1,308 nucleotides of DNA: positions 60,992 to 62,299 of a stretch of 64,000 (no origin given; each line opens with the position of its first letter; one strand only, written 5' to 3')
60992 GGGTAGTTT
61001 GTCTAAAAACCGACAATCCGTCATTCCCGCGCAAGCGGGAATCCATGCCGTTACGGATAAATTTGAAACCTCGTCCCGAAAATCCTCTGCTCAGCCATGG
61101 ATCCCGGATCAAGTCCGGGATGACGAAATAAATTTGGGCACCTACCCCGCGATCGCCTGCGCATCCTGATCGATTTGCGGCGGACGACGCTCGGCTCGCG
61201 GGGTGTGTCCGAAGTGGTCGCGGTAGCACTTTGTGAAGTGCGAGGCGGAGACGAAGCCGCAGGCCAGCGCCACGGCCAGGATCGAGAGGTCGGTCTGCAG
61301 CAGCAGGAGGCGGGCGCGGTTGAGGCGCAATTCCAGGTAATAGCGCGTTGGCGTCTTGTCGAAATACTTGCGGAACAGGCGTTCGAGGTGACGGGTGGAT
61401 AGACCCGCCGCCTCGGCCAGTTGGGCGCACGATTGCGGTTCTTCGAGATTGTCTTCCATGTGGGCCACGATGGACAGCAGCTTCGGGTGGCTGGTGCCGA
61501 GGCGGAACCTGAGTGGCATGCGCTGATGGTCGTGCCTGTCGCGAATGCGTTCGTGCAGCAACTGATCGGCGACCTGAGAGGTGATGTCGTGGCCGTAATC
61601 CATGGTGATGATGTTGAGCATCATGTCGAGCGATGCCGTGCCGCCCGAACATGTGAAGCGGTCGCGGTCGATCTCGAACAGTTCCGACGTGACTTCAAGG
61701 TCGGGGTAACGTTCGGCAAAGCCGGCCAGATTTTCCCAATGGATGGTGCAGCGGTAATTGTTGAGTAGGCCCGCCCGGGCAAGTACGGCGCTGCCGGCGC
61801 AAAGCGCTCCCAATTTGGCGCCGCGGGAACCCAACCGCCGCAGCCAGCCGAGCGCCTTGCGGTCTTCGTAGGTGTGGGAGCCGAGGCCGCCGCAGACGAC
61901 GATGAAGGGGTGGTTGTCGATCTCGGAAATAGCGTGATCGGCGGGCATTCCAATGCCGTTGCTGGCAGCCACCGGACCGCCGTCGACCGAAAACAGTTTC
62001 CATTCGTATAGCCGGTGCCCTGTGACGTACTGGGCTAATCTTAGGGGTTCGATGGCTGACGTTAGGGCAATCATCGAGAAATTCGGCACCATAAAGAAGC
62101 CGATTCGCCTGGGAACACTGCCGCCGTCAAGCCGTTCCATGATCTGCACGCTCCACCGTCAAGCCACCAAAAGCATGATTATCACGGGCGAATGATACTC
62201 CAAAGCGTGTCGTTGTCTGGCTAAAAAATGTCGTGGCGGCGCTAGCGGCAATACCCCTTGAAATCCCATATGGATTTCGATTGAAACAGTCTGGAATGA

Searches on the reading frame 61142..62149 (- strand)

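Call 63: search_protein_families(library=pfam, proteins=[window:61142-62149:-], max_evalue=0.00001)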
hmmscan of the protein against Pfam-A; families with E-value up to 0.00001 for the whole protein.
window:61142-62149:- (335 aa): 3 families
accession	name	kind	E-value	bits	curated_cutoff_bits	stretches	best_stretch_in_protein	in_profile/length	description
PF12833.13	HTH_18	-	2.4e-26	92.2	33.6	1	244-322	1-79/80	Helix-turn-helix domain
PF00165.29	HTH_AraC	-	1.7e-18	66.7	26.6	2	284-321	2-41/42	Bacterial regulatory helix-turn-helix proteins, AraC family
PF01965.30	DJ-1_PfpI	-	2.8e-13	50.4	26.6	1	48-182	28-164/165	DJ-1/PfpI family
